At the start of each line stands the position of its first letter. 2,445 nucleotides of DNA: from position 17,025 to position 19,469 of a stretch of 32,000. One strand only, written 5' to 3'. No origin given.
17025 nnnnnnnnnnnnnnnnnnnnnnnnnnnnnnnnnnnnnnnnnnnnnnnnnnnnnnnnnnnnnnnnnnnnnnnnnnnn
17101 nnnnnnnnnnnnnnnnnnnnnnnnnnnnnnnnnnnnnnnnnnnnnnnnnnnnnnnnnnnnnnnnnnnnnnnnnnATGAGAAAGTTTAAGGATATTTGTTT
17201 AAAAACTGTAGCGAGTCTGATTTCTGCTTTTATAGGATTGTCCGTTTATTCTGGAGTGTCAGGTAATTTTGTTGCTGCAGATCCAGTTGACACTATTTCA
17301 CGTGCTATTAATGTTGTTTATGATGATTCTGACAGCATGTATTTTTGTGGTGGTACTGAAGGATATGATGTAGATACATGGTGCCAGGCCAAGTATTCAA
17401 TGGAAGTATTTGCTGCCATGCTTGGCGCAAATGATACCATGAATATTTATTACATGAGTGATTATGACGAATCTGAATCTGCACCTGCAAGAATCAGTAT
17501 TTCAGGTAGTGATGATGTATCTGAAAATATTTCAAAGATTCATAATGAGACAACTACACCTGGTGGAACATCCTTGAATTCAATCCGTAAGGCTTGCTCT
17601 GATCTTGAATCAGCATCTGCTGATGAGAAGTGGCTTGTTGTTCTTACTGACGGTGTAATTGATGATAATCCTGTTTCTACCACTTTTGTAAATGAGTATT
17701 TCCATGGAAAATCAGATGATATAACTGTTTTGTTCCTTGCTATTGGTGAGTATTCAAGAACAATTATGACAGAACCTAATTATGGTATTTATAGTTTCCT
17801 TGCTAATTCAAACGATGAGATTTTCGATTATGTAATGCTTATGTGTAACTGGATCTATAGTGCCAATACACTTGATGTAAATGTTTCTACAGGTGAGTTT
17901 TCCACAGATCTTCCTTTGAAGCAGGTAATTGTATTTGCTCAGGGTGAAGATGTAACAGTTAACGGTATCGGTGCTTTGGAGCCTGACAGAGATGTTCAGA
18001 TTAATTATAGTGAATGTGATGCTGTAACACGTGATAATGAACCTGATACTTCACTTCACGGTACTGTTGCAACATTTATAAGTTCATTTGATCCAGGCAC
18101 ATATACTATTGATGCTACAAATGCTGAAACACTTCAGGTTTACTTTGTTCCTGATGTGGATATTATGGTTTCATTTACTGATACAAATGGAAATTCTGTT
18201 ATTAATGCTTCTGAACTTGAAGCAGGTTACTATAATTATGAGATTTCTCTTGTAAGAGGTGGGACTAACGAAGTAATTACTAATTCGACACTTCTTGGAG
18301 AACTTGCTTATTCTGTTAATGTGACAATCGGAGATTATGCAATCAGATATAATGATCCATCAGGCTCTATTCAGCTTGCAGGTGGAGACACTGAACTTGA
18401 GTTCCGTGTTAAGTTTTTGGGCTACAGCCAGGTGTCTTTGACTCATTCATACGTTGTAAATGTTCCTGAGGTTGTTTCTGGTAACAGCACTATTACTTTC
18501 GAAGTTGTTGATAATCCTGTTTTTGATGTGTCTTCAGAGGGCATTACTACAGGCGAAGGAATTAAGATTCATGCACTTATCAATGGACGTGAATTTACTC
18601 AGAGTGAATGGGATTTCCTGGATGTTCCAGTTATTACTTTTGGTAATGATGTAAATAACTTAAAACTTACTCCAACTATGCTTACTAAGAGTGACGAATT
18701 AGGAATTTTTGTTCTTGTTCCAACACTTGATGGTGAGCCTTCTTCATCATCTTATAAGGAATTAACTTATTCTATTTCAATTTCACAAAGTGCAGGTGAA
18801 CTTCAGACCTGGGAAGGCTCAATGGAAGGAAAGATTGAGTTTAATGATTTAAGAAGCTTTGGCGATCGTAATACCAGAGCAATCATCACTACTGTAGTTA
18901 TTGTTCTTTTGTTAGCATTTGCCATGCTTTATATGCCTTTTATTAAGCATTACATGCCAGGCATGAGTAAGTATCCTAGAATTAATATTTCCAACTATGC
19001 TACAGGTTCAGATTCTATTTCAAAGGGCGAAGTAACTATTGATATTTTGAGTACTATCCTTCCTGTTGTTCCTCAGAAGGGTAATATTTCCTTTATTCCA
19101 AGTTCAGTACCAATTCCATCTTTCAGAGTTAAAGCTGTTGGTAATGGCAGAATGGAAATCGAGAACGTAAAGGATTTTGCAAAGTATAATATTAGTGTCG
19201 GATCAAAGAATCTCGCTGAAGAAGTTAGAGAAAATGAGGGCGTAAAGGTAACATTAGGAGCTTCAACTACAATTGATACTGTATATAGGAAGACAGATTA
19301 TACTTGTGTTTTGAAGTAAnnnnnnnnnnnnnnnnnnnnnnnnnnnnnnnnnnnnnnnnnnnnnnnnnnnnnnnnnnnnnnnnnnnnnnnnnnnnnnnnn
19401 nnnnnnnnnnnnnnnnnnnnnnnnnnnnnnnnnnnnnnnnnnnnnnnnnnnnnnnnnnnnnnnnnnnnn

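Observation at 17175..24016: Three tandem vWA paralogues with an integrin-like layout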

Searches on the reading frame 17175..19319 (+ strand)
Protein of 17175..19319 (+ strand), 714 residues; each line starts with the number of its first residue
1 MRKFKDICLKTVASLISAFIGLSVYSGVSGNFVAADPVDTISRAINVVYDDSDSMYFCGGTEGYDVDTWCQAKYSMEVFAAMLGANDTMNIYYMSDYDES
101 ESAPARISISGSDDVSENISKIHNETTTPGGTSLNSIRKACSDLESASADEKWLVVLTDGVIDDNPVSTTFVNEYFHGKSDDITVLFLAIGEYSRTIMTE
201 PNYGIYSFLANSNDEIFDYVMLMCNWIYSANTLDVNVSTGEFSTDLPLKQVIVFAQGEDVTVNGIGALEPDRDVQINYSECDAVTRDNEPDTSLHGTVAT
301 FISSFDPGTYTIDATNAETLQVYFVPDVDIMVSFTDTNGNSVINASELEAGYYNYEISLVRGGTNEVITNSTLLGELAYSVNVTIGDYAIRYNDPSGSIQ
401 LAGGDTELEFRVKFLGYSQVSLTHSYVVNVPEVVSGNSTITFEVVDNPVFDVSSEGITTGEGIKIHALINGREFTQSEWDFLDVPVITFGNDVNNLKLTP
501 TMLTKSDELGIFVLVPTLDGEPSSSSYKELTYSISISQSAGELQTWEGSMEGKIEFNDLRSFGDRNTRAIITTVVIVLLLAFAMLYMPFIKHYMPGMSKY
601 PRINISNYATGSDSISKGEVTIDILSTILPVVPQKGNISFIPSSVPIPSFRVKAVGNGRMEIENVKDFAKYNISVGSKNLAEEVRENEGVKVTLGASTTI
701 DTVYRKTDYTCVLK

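Call 4: search_protein_families(library=pfam, proteins=[window:17175-19319:+], max_evalue=0.01)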
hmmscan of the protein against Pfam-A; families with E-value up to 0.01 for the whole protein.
window:17175-19319:+ (714 aa): 0 families

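Call 5: search_protein_families(library=pfam, proteins=[window:17175-19319:+], max_evalue=10)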
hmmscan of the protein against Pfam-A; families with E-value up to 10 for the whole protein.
window:17175-19319:+ (714 aa): 1 family
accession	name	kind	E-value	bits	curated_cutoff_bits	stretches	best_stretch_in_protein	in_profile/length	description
PF02369.22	Big_1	-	2.7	8.6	34.9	1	266-318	30-82/93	Bacterial Ig-like domain (group 1)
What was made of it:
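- On von Willebrand factor A (vWA) domain superfamily: P1 and P3 hit nothing (calls 4, 5).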

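Call 6: search_protein_families(library=ncbifam, proteins=[window:17175-19319:+], max_evalue=0.1)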
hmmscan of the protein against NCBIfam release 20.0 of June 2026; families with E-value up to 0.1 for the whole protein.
window:17175-19319:+ (714 aa): 1 family
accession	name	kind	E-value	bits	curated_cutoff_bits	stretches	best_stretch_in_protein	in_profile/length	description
NF008440.0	PRK11283.1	equivalog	0.071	11.8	638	0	570-635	90-150/437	glutamate/aspartate:proton symporter GltP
